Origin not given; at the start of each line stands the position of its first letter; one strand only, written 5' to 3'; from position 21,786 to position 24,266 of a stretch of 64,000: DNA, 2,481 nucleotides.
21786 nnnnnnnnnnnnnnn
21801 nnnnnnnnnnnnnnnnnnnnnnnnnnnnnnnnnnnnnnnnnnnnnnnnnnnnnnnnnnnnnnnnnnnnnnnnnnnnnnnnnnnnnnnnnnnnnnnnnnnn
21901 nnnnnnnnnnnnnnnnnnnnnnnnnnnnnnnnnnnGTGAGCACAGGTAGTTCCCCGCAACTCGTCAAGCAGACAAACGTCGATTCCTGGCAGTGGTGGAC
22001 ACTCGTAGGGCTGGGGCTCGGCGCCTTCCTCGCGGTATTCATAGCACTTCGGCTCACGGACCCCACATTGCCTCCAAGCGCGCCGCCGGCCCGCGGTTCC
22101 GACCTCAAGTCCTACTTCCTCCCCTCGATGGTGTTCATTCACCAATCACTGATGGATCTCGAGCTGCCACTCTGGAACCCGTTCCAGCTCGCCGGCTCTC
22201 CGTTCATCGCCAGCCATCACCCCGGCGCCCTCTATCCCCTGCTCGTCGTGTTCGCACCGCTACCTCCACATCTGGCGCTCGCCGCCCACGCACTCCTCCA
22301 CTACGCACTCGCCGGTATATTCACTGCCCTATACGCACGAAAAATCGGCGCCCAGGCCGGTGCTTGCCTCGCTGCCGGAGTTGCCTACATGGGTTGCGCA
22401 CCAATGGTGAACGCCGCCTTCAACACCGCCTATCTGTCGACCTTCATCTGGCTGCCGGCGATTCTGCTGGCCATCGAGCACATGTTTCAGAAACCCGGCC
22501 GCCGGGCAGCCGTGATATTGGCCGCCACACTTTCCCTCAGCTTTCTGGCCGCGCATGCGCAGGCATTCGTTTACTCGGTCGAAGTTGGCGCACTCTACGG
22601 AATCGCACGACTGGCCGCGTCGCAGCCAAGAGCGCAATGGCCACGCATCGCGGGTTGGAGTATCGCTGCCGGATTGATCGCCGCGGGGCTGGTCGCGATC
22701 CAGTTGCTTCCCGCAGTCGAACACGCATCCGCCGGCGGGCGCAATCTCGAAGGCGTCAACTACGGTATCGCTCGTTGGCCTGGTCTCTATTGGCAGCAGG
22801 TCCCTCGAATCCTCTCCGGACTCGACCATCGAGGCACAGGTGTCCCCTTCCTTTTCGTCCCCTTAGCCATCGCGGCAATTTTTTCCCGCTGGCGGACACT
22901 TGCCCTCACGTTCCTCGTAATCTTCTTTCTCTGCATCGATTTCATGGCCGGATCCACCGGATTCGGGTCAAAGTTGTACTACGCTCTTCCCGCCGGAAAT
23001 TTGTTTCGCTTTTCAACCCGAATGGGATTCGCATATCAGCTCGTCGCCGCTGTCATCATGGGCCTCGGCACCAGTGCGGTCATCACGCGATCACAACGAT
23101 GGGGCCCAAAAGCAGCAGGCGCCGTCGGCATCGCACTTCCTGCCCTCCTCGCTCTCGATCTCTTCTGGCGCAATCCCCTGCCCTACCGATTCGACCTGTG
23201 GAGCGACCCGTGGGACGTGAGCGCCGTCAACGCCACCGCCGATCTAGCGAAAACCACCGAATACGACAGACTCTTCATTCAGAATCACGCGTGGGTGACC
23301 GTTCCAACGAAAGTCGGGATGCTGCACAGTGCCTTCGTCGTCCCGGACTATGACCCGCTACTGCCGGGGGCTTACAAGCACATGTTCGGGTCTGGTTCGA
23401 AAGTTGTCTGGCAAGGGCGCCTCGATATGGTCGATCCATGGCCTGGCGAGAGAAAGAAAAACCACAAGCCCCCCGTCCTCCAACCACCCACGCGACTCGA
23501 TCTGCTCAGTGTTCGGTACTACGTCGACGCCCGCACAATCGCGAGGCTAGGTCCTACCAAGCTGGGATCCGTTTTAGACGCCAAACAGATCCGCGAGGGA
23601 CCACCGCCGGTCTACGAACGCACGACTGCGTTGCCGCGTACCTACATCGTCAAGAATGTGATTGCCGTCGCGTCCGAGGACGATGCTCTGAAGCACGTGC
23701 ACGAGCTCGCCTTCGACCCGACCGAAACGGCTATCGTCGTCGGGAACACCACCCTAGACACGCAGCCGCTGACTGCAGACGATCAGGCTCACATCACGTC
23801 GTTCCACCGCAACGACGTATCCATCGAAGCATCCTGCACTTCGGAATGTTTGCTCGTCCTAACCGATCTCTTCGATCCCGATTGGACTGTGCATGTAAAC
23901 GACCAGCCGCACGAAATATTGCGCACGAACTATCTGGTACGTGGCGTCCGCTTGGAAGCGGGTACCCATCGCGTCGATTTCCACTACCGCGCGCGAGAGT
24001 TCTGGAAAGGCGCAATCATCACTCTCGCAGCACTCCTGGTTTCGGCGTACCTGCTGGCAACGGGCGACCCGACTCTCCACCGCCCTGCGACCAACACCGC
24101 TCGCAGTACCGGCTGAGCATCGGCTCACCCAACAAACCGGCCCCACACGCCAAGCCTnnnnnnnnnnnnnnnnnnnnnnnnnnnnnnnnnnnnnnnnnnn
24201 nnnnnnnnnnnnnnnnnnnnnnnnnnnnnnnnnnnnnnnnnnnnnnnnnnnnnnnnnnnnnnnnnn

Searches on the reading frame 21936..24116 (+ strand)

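Call 65: search_protein_families(library=pfam, proteins=[window:21936-24116:+], max_evalue=0.00001)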
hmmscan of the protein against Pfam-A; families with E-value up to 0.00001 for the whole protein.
window:21936-24116:+ (726 aa): 1 family
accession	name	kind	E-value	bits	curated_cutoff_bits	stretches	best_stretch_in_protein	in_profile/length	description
PF09586.16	YfhO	-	2.3e-18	66.4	28.5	2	100-273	77-247/835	Bacterial membrane protein YfhO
